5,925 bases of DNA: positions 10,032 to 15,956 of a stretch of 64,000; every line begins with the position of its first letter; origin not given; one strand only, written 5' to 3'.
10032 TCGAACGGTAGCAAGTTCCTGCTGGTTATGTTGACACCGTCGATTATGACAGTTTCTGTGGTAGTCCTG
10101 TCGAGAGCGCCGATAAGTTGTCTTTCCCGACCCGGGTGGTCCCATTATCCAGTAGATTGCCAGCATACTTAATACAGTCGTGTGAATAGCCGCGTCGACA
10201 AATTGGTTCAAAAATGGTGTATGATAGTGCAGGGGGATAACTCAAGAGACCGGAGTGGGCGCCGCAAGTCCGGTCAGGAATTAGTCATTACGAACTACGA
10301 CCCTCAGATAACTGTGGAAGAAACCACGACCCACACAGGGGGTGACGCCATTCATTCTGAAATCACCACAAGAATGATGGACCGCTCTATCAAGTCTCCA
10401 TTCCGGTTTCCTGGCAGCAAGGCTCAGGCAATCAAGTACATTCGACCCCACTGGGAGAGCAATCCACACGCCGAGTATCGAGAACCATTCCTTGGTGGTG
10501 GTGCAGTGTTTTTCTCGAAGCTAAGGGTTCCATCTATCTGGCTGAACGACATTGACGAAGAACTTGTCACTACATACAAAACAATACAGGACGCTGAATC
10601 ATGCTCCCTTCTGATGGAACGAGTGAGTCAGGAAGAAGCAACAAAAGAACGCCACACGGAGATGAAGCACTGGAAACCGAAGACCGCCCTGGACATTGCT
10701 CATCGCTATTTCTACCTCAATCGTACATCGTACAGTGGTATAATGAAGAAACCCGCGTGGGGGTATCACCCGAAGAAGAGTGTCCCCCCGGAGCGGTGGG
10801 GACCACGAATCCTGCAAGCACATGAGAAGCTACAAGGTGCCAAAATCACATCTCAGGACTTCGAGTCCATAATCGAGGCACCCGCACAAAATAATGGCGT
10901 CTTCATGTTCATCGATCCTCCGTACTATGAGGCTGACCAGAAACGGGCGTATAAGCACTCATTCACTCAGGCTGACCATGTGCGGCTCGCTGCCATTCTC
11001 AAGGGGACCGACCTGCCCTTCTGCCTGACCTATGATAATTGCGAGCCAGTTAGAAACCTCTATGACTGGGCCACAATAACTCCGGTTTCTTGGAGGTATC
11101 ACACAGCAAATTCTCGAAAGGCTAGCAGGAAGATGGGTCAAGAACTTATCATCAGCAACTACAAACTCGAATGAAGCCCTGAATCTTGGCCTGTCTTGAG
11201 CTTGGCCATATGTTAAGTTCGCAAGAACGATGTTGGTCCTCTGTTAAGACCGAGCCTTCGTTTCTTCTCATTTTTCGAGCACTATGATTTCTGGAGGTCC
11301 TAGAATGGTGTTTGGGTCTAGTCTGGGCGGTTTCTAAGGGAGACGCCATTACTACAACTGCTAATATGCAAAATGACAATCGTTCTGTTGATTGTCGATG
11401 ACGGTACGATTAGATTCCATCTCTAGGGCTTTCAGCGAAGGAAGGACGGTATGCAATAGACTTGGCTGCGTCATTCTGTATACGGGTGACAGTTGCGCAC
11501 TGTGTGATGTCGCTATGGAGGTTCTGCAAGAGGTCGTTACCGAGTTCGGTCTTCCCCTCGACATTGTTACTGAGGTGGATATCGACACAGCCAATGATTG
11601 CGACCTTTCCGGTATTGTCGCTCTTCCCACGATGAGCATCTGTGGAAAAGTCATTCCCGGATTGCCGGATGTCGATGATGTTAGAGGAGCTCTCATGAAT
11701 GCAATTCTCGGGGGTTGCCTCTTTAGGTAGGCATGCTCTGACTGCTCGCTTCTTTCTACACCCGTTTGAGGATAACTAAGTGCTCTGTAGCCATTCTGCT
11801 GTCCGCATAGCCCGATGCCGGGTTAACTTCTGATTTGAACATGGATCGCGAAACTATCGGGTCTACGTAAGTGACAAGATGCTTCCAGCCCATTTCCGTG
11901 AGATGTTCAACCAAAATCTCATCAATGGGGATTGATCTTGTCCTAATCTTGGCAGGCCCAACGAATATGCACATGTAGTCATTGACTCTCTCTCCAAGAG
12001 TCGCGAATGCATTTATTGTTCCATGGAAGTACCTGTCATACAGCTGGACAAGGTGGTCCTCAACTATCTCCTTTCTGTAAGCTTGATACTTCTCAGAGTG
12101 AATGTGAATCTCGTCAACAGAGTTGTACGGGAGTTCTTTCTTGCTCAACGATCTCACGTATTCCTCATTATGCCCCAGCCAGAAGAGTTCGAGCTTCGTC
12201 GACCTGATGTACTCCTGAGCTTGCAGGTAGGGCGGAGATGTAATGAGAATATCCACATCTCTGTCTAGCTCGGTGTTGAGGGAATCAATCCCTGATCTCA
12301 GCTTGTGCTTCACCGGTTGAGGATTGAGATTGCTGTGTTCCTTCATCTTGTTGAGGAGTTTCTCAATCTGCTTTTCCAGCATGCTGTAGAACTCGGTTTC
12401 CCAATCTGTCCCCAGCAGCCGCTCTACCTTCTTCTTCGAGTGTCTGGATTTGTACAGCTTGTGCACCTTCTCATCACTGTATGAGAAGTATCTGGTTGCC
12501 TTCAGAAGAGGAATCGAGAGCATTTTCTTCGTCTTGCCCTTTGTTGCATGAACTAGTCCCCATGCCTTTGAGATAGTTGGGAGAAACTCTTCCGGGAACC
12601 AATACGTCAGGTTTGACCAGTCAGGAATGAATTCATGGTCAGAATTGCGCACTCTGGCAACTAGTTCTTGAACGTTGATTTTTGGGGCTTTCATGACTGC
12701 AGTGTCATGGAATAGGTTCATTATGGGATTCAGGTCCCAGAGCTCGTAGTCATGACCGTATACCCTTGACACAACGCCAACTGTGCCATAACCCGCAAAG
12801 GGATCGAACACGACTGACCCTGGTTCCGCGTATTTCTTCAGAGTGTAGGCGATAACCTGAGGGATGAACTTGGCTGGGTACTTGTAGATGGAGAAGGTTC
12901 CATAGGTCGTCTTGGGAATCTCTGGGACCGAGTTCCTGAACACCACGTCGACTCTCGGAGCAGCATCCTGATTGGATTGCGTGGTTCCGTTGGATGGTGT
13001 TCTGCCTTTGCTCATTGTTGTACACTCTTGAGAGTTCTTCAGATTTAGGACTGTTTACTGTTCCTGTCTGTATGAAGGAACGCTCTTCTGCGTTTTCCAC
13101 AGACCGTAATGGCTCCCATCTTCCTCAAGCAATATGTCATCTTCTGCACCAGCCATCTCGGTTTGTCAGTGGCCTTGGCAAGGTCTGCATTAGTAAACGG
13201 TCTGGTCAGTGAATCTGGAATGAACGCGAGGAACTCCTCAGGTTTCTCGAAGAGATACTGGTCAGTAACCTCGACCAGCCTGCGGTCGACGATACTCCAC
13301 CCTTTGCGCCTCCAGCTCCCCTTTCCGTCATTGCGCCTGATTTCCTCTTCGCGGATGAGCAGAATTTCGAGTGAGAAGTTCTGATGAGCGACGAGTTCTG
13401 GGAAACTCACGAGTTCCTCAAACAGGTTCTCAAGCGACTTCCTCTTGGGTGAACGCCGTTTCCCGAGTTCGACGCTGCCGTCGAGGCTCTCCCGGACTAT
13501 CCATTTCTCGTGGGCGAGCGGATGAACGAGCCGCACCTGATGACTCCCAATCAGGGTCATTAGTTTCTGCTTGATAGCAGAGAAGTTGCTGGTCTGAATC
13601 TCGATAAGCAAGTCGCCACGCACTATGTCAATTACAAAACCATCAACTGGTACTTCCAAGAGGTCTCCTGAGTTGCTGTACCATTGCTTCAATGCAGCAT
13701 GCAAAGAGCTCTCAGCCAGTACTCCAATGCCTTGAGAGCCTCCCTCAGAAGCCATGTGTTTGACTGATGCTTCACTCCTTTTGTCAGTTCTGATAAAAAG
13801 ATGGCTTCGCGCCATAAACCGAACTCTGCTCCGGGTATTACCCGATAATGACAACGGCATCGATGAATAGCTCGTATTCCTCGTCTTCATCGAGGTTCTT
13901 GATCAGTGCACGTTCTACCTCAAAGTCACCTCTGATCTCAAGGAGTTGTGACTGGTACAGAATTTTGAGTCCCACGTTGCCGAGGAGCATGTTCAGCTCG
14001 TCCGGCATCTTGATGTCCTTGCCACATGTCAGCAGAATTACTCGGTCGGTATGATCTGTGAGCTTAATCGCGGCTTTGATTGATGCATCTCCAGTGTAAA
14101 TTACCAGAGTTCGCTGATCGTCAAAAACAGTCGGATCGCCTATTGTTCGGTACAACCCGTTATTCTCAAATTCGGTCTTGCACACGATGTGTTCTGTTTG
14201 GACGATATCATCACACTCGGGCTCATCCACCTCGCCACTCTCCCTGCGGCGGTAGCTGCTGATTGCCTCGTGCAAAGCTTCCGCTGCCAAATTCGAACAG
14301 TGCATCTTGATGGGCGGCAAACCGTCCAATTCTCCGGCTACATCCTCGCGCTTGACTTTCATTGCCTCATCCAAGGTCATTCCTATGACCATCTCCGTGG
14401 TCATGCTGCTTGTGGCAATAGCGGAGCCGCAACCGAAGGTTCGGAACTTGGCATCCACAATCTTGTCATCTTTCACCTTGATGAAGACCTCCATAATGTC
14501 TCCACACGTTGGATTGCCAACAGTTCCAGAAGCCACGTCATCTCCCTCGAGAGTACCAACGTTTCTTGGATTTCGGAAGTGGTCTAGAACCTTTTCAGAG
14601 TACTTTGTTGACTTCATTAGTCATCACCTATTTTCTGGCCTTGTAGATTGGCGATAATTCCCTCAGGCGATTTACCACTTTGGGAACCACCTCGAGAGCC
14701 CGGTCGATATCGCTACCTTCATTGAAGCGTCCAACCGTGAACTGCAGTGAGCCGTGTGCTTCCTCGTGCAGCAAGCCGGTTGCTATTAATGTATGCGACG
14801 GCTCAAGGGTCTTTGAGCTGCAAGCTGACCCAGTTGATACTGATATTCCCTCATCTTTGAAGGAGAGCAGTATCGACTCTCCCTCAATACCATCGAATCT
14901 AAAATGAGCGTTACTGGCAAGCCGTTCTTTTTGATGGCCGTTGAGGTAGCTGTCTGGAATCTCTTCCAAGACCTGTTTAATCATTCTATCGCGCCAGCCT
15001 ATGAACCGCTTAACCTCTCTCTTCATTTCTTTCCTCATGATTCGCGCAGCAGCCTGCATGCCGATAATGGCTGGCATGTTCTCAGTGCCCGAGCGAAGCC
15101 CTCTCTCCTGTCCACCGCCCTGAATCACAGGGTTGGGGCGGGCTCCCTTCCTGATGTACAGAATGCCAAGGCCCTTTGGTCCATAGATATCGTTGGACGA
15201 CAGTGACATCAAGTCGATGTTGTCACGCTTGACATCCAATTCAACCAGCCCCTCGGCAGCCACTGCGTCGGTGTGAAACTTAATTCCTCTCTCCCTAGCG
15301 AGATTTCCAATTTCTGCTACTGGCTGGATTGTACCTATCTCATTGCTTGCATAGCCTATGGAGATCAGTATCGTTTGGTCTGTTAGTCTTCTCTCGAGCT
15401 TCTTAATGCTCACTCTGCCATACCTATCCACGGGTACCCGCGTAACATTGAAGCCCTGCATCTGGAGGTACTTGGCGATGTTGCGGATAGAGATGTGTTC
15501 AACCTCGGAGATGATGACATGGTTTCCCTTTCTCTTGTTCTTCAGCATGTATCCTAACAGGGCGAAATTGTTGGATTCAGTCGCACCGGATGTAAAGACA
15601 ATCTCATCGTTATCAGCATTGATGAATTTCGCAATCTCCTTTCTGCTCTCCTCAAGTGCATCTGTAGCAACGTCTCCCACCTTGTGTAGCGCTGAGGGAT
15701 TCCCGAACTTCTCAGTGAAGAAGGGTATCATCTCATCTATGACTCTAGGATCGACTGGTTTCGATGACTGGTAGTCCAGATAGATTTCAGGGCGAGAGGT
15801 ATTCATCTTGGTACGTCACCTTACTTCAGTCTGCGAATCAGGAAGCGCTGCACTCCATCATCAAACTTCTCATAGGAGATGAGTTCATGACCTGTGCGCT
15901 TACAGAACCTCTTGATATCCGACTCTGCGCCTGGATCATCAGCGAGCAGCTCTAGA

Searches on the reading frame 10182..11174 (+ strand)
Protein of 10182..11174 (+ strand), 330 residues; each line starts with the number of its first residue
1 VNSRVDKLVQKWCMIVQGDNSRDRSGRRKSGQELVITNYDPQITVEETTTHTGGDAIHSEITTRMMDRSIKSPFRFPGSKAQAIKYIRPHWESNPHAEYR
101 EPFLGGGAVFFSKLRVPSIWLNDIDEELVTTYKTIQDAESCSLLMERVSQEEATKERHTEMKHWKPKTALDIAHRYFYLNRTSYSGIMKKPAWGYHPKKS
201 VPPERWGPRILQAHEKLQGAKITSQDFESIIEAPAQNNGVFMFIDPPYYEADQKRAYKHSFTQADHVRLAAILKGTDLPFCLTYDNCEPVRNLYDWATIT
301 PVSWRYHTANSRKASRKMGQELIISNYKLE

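Call 13: search_protein_families(library=pfam, proteins=[window:10182-11174:+], max_evalue=0.0001)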
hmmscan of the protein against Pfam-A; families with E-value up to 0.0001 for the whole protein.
window:10182-11174:+ (330 aa): 1 family
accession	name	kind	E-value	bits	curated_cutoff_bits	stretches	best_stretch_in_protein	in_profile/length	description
PF02086.21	MethyltransfD12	-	7.7e-28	98.3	22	1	76-307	1-252/253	D12 class N6 adenine-specific DNA methyltransferase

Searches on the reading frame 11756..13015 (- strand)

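Call 13: search_protein_families(library=pfam, proteins=[window:11756-13015:-], max_evalue=0.0001)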
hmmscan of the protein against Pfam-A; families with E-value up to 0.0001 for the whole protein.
window:11756-13015:- (419 aa): 1 family
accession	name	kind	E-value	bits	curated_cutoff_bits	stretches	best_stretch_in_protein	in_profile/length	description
PF01555.25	N6_N4_Mtase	-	2.7e-07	31.2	26.7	1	44-87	160-203/221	DNA methylase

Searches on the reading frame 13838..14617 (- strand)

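Call 13: search_protein_families(library=pfam, proteins=[window:13838-14617:-], max_evalue=0.0001)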
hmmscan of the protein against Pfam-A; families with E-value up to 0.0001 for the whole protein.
window:13838-14617:- (259 aa): 1 family
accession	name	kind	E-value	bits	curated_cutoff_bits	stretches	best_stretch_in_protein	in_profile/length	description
PF01592.21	NifU_N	-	1.1e-48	165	22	1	5-126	1-124/127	NifU-like N terminal domain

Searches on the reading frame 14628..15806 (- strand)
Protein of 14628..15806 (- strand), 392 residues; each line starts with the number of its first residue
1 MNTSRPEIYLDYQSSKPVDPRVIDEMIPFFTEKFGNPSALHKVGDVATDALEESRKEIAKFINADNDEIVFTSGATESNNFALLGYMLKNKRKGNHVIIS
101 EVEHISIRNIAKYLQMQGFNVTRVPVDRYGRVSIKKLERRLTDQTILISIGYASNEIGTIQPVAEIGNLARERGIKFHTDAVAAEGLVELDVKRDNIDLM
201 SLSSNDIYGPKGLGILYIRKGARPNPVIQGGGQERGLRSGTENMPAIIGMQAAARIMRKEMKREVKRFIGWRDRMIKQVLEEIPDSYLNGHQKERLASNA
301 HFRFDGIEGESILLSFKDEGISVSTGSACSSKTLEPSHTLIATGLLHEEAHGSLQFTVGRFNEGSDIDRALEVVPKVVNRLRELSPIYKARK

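Call 13: search_protein_families(library=pfam, proteins=[window:14628-15806:-], max_evalue=0.0001)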
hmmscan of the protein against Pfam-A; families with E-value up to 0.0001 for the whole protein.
window:14628-15806:- (392 aa): 2 families
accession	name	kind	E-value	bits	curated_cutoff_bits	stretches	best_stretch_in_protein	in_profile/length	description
PF00266.25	Aminotran_5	-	1.6e-74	251.5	21.5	1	8-369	1-370/371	Aminotransferase class-V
PF01212.27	Beta_elim_lyase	-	1e-07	32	27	1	65-181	46-169/288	Beta-eliminating lyase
